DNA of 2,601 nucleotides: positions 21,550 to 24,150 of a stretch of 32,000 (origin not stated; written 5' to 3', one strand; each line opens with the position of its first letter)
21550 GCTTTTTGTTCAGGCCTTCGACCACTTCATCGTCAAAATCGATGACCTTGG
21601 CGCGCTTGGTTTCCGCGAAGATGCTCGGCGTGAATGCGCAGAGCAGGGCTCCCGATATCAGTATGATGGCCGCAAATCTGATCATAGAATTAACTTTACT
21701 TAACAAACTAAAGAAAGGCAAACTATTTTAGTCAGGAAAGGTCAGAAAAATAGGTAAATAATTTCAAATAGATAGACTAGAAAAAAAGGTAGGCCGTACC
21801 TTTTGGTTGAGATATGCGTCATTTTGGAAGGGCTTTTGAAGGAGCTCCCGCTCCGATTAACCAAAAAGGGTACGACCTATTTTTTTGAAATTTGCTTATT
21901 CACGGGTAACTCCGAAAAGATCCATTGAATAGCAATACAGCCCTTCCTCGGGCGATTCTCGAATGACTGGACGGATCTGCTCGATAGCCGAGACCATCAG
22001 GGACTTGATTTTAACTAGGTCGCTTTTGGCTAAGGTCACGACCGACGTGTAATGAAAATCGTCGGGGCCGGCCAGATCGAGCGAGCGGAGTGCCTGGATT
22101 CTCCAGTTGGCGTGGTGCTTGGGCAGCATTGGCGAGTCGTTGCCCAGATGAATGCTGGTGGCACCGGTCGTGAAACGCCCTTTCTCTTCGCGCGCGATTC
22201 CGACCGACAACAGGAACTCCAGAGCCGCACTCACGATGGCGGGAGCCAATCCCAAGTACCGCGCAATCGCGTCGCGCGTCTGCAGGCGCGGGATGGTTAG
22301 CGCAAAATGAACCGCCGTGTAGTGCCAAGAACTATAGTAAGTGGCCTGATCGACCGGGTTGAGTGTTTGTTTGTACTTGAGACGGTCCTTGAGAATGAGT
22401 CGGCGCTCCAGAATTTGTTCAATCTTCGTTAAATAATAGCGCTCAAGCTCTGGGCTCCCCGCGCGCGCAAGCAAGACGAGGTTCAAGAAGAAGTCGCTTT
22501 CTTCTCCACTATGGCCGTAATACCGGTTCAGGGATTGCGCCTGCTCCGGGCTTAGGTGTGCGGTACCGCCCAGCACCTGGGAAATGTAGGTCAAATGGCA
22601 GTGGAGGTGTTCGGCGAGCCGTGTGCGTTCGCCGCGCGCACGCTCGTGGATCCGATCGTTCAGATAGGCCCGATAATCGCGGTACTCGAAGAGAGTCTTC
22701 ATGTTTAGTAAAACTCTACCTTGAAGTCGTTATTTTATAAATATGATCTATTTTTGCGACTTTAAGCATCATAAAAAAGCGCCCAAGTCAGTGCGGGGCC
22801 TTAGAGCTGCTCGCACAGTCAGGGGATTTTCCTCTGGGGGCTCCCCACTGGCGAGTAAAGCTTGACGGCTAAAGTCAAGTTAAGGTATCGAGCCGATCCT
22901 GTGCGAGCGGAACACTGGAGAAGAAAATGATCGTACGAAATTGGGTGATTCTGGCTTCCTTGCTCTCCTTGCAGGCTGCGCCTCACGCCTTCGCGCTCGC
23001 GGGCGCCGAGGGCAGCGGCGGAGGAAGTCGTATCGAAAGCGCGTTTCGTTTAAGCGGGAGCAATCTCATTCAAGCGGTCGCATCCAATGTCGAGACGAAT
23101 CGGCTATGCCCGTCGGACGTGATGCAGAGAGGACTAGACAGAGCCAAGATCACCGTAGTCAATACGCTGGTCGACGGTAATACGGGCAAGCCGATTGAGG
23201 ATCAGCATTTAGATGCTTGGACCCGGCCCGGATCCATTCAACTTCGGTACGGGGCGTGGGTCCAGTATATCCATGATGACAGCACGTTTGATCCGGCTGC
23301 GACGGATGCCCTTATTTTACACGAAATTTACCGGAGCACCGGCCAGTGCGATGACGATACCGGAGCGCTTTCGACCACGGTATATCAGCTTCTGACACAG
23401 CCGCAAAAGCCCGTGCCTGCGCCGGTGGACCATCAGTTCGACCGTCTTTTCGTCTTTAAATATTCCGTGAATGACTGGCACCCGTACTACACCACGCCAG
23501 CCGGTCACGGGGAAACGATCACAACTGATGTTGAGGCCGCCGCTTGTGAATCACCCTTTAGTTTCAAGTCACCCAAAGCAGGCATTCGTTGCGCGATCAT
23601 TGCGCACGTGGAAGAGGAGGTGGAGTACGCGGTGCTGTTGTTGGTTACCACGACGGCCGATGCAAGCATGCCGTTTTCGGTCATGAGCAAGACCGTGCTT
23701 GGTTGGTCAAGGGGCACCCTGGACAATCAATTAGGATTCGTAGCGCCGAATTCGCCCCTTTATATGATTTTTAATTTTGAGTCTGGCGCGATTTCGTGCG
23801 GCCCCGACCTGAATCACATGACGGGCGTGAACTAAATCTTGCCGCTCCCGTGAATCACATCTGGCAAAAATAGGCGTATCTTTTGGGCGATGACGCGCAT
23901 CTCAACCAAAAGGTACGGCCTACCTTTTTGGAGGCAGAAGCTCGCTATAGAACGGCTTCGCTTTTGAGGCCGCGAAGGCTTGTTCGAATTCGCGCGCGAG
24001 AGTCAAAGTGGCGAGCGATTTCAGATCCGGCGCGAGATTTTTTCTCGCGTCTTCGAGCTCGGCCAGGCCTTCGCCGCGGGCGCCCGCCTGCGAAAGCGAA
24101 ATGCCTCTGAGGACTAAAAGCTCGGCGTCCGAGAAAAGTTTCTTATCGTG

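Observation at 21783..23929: A 2.1-kb two-gene module bounded by composite inverted palindromic repeats splits a Glt-like gliding gene cluster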

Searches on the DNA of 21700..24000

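Call 84: search_rna_families(source=window, start=21700, end=24000, threshold=evalue, max_evalue=1)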
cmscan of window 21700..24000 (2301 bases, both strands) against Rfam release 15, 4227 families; matches with E-value up to 1: 1.
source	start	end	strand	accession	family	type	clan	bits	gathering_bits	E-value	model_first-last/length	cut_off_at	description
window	22148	22300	+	RF02883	BcKCsr2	Gene; sRNA;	-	17.8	40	0.46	1-129/129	no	Burkholderia sRNA 2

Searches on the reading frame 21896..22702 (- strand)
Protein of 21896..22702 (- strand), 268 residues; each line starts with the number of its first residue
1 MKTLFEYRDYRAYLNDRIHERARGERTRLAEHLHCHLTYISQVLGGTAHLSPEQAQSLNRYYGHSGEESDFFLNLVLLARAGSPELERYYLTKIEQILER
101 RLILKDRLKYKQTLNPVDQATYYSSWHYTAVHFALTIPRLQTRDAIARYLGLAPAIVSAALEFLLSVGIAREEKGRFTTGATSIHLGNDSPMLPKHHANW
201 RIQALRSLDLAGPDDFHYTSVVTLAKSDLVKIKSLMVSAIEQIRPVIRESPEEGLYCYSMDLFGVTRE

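Call 8: search_protein_families(library=pfam, proteins=[window:21896-22702:-], max_evalue=0.01)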
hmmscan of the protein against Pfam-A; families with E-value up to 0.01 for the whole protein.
window:21896-22702:- (268 aa): 2 families
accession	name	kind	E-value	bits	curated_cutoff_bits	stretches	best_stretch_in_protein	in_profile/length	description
PF14394.12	DUF4423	-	1e-16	61.6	30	1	112-264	8-164/165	Domain of unknown function (DUF4423)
PF13560.12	HTH_31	-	6.7e-05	23.6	27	1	20-70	11-62/64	Helix-turn-helix domain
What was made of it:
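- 21896..22702 (-): Cassette gene 1: HTH regulator of the TIGR02147 / DUF4423 family (268 aa). PF14394 scores 61.6 bits (cut-off 30) in call 8.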

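Call 9: search_protein_families(library=ncbifam, proteins=[window:21896-22702:-], max_evalue=0.01)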
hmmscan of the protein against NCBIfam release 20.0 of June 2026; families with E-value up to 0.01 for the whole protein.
window:21896-22702:- (268 aa): 2 families
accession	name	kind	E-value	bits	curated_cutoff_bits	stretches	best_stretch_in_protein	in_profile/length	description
TIGR02147.1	Fsuc_second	paralog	1.8e-14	53.9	50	1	1-188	1-188/272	TIGR02147 family protein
TIGR02607.1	antidote_HigA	equivalog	0.0054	16.5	47.7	0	27-75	24-69/81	HigA family addiction module antitoxin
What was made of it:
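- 21896..22702 (-): TIGR02147 scores 53.9 bits (cut-off 50) in call 9.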

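Call 11: find_encoding_contigs(protein=window:21899-22702:-, flank=10000, max_places=10)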
Protein window:21899-22702:- (268 aa): 1 contig read that carries it; 1 place shown.
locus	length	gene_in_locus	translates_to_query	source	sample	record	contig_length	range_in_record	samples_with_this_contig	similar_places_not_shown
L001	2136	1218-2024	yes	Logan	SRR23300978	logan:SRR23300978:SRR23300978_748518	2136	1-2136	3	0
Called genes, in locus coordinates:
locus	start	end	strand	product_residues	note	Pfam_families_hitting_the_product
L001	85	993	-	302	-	-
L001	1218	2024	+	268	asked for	PF14394:DUF4423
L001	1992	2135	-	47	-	?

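Call 62: search_protein_families(library=padloc, proteins=[window:21899-22702:-], max_evalue=0.01)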
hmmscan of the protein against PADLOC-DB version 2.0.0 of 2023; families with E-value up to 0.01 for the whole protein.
window:21899-22702:- (268 aa): 0 families

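Call 63: search_protein_families(library=phrogs, proteins=[window:21899-22702:-], max_evalue=0.01)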
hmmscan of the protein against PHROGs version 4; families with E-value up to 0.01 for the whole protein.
window:21899-22702:- (268 aa): 0 families

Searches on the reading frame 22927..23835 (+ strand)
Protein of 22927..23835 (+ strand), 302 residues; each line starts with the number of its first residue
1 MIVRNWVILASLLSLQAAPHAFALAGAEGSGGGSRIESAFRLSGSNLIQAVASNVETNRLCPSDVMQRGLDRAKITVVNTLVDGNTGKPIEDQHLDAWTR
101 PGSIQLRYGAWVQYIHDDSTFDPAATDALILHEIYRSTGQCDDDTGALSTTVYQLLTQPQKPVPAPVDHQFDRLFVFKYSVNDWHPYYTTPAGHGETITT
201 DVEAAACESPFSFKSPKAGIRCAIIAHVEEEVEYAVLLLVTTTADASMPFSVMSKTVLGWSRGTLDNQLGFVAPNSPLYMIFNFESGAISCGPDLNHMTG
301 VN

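Call 8: search_protein_families(library=pfam, proteins=[window:22927-23835:+], max_evalue=0.01)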
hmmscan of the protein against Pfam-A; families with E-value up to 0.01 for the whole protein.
window:22927-23835:+ (302 aa): 0 families

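Call 9: search_protein_families(library=ncbifam, proteins=[window:22927-23835:+], max_evalue=0.01)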
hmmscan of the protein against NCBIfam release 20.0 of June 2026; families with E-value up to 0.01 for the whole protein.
window:22927-23835:+ (302 aa): 0 families

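Call 12: find_encoding_contigs(protein=window:22927-23832:+, flank=10000, max_places=10)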
Protein window:22927-23832:+ (302 aa): 1 contig read that carries it; 1 place shown.
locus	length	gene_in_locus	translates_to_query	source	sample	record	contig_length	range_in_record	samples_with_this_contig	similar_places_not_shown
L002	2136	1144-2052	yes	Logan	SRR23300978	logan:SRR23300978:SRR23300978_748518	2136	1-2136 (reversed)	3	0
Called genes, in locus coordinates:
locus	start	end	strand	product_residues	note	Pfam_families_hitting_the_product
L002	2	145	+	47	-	?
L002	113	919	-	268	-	PF14394:DUF4423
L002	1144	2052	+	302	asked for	-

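Call 23: find_homologous_proteins(query=window:22927-23835:+)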
Query window:22927-23835:+ (302 aa): 7 proteins with E <= 0.001 among 2207 candidates.
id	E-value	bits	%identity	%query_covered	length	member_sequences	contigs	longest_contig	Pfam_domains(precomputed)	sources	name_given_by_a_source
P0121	3.2e-203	691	100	100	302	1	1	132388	-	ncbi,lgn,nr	ncbi:MAG: hypothetical protein P4M08_08430 [Oligoflexia bacterium]|nr:hypothetical protein [Oligofle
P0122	3.0e-68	248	41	99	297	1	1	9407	-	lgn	-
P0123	1.3e-52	197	40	98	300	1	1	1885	-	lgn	-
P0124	7.5e-45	171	36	89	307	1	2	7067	-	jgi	jgi:hypothetical protein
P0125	3.7e-36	143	54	45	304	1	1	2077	-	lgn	-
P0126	1.9e-29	121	43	52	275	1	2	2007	-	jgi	jgi:hypothetical protein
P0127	6.5e-26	109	44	40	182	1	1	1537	-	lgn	-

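Call 27: find_encoding_contigs(protein=P0122, flank=10000, max_places=2)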
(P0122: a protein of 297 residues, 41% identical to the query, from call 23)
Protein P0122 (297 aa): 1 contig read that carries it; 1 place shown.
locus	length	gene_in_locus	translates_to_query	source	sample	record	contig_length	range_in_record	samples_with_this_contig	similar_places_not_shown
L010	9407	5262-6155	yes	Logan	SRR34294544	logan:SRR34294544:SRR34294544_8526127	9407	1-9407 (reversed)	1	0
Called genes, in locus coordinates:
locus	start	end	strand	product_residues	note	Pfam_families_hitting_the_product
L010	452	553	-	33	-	-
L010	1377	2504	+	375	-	-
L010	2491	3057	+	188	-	-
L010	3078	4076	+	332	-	-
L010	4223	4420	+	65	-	-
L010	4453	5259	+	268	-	PF14394:DUF4423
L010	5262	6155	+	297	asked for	-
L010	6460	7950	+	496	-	-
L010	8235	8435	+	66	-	-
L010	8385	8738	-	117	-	-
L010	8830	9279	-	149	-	-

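Call 30: find_encoding_contigs(protein=P0124, flank=10000, max_places=3)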
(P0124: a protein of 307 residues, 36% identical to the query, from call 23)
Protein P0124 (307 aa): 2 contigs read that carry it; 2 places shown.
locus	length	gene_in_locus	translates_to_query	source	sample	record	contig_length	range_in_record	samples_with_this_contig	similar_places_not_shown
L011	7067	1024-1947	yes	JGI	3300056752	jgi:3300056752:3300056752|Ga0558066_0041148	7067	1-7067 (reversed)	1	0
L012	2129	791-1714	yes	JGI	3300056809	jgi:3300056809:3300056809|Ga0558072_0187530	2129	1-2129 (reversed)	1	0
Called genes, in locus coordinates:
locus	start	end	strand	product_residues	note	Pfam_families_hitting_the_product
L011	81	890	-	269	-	PF01381:HTH_3 (weak), PF14394:DUF4423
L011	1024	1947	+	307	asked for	-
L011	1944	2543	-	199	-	PF00881:Nitroreductase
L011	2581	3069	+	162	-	-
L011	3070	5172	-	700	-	PF22807:TrAA12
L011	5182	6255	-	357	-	PF02618:YceG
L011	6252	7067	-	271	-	?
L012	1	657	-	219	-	?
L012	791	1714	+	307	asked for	-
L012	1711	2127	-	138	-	?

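Call 31: find_encoding_contigs(protein=P0125, flank=10000, max_places=3)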
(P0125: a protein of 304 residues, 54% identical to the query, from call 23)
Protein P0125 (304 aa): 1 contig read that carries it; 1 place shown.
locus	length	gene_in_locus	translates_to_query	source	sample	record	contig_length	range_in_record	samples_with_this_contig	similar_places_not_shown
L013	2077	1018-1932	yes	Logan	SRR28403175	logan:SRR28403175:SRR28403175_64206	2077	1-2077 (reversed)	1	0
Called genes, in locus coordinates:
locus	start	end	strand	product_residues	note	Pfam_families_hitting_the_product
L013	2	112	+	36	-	?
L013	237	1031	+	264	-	PF14394:DUF4423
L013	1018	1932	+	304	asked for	-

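Call 32: find_encoding_contigs(protein=P0126, flank=10000, max_places=3)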
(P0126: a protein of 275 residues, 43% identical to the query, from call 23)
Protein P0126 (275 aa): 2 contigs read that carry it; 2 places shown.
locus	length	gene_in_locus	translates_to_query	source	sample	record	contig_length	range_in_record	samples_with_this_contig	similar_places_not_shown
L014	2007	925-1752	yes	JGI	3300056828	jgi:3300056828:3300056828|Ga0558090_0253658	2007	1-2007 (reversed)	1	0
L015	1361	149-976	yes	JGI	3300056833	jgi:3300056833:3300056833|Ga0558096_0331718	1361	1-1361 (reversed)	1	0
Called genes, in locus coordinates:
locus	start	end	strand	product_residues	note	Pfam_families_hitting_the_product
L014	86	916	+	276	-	PF12802:MarR_2 (faint), PF13560:HTH_31 (faint), PF01381:HTH_3 (faint), PF14394:DUF4423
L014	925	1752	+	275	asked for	-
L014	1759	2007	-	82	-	?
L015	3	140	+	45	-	?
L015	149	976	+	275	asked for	-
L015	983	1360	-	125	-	?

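Call 33: find_encoding_contigs(protein=P0123, flank=10000, max_places=3)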
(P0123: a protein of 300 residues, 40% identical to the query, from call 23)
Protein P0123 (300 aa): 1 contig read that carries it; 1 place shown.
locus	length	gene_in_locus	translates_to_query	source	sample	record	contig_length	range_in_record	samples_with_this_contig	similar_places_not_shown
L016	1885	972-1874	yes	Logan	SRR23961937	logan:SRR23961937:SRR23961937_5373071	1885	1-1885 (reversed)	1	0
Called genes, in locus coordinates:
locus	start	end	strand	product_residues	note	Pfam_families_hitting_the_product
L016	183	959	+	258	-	PF14394:DUF4423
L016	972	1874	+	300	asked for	-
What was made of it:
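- They are co-directional in four (L010, L013, L014/L015, L016) and divergent in one (L011/L012), with unrelated neighbours (calls 27, 30-33). The cassette occurs in unrelated contexts elsewhere (calls 27, 30-33).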

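Call 62: search_protein_families(library=padloc, proteins=[window:22927-23832:+], max_evalue=0.01)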
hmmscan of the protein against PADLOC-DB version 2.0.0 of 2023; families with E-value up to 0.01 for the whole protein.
window:22927-23832:+ (302 aa): 0 families

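Call 63: search_protein_families(library=phrogs, proteins=[window:22927-23832:+], max_evalue=0.01)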
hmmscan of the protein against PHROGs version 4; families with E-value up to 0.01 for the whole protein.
window:22927-23832:+ (302 aa): 0 families

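Call 67: predict_structure(alignment_id=A2)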
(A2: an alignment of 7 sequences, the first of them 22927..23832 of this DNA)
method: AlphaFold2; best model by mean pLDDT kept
length: 302 residues; sequences in the alignment: 7
mean_pLDDT: 79.3   pTM: 0.47
mean pLDDT of the five models: 79.3, 78.4, 77.4, 76.5, 75.3
residues with pLDDT >= 90: 82; 70-90: 158; 50-70: 29; < 50: 33
segments of 3 or more residues with pLDDT < 50: 1-6, 14-30, 162-166
pLDDT, mean of each block of 10 residues (from residue 1): 48 43 36 79 89 86 92 92 87 86 90 68 81 90 84 80 52 88 85 78 92 89 89 83 88 84 80 88 82 74 55
secondary structure, 60 per line:
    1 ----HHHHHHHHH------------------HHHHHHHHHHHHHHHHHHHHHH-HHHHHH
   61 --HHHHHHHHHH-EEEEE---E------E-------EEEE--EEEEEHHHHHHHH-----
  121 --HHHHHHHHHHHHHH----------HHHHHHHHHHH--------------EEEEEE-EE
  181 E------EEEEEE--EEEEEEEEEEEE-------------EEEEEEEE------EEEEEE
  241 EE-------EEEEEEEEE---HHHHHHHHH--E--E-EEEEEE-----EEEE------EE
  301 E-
elements in order: H5-13 H32-53 H55-60 H63-72 E74-78 E97-100 E103-107 H108-115 H123-136 H147-157 E172-177 E179-181 E188-193 E196-207 E221-228 E235-242 E250-258 H262-270 E278-283 E289-292 E299-301

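Call 70: search_protein_representatives(protein=window:22927-23832:+)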
Query: 302 residues. Proteins with E-value up to 0.001 (for the whole library): 73; up to 1e-10: 56; up to 1e-30: 10. The best 73 are listed.
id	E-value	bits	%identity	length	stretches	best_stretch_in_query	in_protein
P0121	1.0e-203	691.1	100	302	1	1-302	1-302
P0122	9.5e-69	248.0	45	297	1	7-299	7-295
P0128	2.1e-57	210.8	43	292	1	15-299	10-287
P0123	4.1e-53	196.7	42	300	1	15-300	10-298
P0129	2.1e-50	187.8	41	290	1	13-300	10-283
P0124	2.4e-45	171.2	40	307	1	24-299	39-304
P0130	3.4e-39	151.0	43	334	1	20-225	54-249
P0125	1.2e-36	142.7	53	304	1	22-161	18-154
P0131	6.0e-36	140.4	40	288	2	3-162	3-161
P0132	8.8e-32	126.7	38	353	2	22-178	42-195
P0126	6.2e-30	120.6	49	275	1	21-159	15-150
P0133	2.8e-29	118.5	43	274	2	17-160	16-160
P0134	5.8e-29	117.4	47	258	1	8-163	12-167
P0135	6.2e-29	117.3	41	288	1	5-173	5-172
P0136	1.6e-28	116.0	43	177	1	6-153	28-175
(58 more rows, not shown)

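Call 71: fold_search(model_id=the predicted structure, library=pdb)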
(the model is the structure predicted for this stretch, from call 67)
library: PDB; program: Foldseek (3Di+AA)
matches with E <= 10: 397; with E <= 0.001: 0
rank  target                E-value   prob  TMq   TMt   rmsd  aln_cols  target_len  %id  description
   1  4b3n_A                1.4e-01  0.06  0.12  0.08  17.0       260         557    7  Crystal structure of rhesus TRIM5alpha PRY/SPRY domain (released 2012-10-24)
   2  5hac_A                2.0e-01  0.15  0.13  0.15   8.5        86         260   16  Crystal structure of Proliferating Cell Nuclear Antigen from Leishmania donovani at 2.95 A resolution (released 2016-03-23)
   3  1yuw                  2.0e-01  0.04  0.10  0.07  18.6       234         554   10  crystal structure of bovine hsc70(aa1-554)E213A/D214A mutant (released 2005-10-04)
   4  6e49_C                2.4e-01  0.14  0.14  0.15   8.6        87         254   15  Pif1 peptide bound to PCNA trimer (released 2018-08-22)
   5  8dr4_G                3.0e-01  0.13  0.13  0.15   9.0        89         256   15  Open state of RFC:PCNA bound to a 3' ss/dsDNA junction (DNA2) without NTD (released 2022-08-17)
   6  6j0j_E                3.3e-01  0.11  0.13  0.15   9.0        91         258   15  Crystal structure of Proliferating Cell Nuclear Antigen from Leishmania donovani with an unexplained density near resi (released 2019-01-23)
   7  5hac_E                3.5e-01  0.12  0.13  0.15   8.5        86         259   16  Crystal structure of Proliferating Cell Nuclear Antigen from Leishmania donovani at 2.95 A resolution (released 2016-03-23)
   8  3p91                  3.7e-01  0.14  0.14  0.16   8.2        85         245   20  Crystal structure of Proliferating Cellular Nuclear Antigen from Entamoeba histolytica (released 2011-06-01)
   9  6bcu_W                4.2e-01  0.05  0.13  0.05  19.6       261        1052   10  Cryo-EM structure of the activated RHEB-mTORC1 refined to 3.4 angstrom (released 2017-12-20)
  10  1tvi_MODEL_1_A        4.7e-01  0.18  0.18  0.29   8.3       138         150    9  Solution structure of TM1509 from Thermotoga maritima: VT1, a NESGC target protein (released 2005-01-04)
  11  5hac_B                5.0e-01  0.10  0.14  0.15   8.9        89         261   16  Crystal structure of Proliferating Cell Nuclear Antigen from Leishmania donovani at 2.95 A resolution (released 2016-03-23)
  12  4d2g_B                5.3e-01  0.11  0.13  0.15   8.6        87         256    8  Crystal structure of human PCNA in complex with p15 peptide (released 2015-03-18)
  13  4yhr                  5.6e-01  0.10  0.13  0.15   8.8        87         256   15  Crystal Structure of Yeast Proliferating Cell Nuclear Antigen (released 2015-03-18)
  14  9h3g_Xa               5.6e-01  0.08  0.10  0.18  11.6        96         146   11  Structure of the Arabidopsis thaliana 80S ribosome in complex with P- and E-site tRNAs and mRNA (released 2026-02-04)
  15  8xqw_H                5.6e-01  0.02  0.11  0.09  20.7       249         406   14  Cryo-EM structure of the Ycf2-FtsHi motor complex from Chlamydomonas reinhardtii in AMPPNP bound state (released 2024-09-11)
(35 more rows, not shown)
